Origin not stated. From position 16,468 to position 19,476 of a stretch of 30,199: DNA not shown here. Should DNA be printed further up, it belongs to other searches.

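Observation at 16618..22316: Three-gene phosphorelay operon whose terminal member is a hybrid histidine kinase fused to a DegV fatty-acid-binding domain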

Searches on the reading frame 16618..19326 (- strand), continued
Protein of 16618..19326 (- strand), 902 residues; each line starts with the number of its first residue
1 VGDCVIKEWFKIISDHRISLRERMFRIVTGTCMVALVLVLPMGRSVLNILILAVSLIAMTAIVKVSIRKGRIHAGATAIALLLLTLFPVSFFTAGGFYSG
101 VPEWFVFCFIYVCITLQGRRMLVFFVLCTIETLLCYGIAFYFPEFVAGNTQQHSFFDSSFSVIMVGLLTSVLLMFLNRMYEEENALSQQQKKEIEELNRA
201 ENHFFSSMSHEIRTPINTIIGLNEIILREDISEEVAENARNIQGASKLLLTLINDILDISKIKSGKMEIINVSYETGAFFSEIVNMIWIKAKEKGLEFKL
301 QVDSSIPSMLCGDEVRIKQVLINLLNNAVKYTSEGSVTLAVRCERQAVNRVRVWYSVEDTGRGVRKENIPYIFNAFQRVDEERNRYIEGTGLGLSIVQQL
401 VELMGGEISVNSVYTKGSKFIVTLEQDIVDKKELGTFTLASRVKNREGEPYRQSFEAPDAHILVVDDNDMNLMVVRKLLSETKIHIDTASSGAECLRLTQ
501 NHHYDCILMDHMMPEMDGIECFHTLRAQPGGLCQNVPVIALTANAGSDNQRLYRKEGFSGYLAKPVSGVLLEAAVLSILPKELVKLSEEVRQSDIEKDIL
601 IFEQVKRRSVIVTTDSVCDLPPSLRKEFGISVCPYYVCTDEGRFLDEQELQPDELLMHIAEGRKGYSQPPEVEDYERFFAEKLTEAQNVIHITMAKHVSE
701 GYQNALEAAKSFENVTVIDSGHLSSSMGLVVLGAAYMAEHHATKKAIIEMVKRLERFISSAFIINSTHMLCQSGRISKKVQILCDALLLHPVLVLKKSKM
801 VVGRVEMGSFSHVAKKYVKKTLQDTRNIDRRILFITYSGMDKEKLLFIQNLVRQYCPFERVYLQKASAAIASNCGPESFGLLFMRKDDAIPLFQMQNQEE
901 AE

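Call 8: find_encoding_contigs(protein=P0001, flank=10000, max_places=3)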
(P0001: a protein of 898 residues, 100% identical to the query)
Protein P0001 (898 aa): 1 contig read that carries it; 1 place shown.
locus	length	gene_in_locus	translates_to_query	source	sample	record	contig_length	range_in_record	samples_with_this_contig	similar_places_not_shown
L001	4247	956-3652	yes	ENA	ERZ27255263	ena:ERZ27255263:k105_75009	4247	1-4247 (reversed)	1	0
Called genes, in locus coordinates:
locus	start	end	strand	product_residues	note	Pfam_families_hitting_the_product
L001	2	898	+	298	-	?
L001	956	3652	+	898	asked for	PF00512:HisKA, PF02518:HATPase_c, PF00072:Response_reg, PF02645:DegV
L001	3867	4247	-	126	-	?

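Call 18: find_encoding_contigs(protein=P0021, flank=10000, max_places=2)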
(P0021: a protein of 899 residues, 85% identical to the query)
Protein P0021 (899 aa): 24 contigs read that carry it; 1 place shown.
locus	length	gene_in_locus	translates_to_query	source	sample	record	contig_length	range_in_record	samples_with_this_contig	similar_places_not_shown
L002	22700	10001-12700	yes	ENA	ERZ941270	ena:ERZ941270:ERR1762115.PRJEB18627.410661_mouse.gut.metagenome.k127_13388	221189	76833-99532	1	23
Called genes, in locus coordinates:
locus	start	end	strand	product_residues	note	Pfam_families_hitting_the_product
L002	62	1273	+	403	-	PF00072:Response_reg, PF12833:HTH_18, PF00165:HTH_AraC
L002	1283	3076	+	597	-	PF00672:HAMP, PF06580:His_kinase, PF02518:HATPase_c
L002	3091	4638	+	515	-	PF13320:GH123_cat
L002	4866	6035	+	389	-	PF20706:GT4-conflict (weak), PF13439:Glyco_transf_4, PF13579:Glyco_trans_4_4, PF00534:Glycos_transf_1, PF13692:Glyco_trans_1_4, PF13524:Glyco_trans_1_2 (weak)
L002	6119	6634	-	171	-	PF06177:QueT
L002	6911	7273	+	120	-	PF00072:Response_reg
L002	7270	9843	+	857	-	PF00512:HisKA, PF02518:HATPase_c, PF00072:Response_reg, PF01627:Hpt (weak)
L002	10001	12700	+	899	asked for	PF00512:HisKA, PF02518:HATPase_c, PF00072:Response_reg, PF02645:DegV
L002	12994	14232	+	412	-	PF01547:SBP_bac_1, PF13416:SBP_bac_8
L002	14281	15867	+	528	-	PF02203:TarH (weak), PF12729:4HB_MCP_1, PF00015:MCPsignal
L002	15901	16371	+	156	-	PF04525:LOR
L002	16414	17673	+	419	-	PF01078:Mg_chelatase (faint), PF05496:RuvB_N, PF00158:Sigma54_activat (faint), PF14532:Sigma54_activ_2 (faint), PF00004:AAA, PF07728:AAA_5 (weak), PF16193:AAA_assoc_2, PF12002:MgsA_C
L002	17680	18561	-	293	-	PF23459:S1_RRP5 (faint), PF00575:S1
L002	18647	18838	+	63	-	PF06107:DUF951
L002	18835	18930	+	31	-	-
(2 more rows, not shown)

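Call 19: find_encoding_contigs(protein=P0105, flank=10000, max_places=2)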
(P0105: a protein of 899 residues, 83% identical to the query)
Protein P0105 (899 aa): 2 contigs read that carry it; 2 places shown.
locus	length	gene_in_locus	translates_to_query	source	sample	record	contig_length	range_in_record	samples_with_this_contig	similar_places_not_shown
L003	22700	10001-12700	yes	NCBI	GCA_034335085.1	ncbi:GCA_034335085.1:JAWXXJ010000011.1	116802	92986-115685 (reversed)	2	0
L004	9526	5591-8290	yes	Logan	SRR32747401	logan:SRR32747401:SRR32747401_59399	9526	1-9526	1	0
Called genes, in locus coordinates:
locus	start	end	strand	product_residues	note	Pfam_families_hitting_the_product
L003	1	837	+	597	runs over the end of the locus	PF10145:PhageMin_Tail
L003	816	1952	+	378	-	PF00239:Resolvase, PF07508:Recombinase, PF13408:Zn_ribbon_recom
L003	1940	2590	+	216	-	-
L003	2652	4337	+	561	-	PF00005:ABC_tran (weak), PF02463:SMC_N (faint), PF13476:AAA_23, PF13304:AAA_21, PF13175:AAA_15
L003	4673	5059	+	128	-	PF00392:GntR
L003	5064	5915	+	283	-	PF00005:ABC_tran, PF13304:AAA_21 (faint)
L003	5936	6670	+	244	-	-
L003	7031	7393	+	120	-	PF00072:Response_reg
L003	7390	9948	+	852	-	PF00512:HisKA, PF02518:HATPase_c, PF00072:Response_reg, PF01627:Hpt (weak)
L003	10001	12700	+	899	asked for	PF00512:HisKA, PF02518:HATPase_c, PF00072:Response_reg, PF02645:DegV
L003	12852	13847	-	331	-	PF02518:HATPase_c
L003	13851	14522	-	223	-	PF00072:Response_reg, PF00486:Trans_reg_C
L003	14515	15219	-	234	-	PF00702:Hydrolase, PF12710:HAD (weak), PF13419:HAD_2, PF13242:Hydrolase_like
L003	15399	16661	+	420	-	PF02638:GHL10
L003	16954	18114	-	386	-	PF13102:Phage_int_SAM_5 (weak), PF14659:Phage_int_SAM_3, PF00589:Phage_integrase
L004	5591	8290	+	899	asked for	PF00512:HisKA, PF02518:HATPase_c, PF00072:Response_reg, PF02645:DegV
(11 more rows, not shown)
